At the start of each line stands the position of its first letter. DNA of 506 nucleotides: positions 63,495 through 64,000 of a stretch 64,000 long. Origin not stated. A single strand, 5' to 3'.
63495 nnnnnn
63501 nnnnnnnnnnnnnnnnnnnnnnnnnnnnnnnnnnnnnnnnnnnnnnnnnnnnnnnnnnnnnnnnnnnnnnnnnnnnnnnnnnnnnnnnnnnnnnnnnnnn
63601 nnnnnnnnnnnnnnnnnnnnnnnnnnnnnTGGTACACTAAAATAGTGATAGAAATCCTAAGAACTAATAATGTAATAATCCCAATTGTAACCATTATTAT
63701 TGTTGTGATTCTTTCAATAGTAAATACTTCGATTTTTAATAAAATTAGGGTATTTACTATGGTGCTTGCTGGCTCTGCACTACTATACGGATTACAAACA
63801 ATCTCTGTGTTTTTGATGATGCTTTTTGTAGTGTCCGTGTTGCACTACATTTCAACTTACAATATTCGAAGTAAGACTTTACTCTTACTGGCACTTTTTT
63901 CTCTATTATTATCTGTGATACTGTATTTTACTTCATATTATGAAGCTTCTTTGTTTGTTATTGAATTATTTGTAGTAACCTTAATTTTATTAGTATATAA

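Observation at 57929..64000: Second tandem array of three to four giant membrane proteins with shared motifs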

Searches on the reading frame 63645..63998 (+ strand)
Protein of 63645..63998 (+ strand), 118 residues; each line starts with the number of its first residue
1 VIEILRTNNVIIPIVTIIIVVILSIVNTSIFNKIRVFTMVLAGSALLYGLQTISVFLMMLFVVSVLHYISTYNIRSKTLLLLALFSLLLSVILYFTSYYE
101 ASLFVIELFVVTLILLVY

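Call 64: find_homologous_proteins(query=window:63645-63998:+, max_evalue=0.001)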
Query seq(118 aa) (118 aa): 1 proteins with E <= 0.001 among 58 candidates.
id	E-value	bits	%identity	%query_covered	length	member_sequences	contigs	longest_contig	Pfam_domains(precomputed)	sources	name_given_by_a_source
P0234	8.3e-55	202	100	99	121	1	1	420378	-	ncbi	-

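Call 66: find_encoding_contigs(protein=P0234, flank=10000, max_places=2)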
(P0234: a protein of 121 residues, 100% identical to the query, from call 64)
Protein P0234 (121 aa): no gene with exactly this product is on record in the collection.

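Call 67: search_protein_families(library=pfam, proteins=[P0234], max_evalue=1)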
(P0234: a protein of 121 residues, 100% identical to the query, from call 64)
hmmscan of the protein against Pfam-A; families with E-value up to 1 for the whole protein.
P0234 (121 aa): 0 families
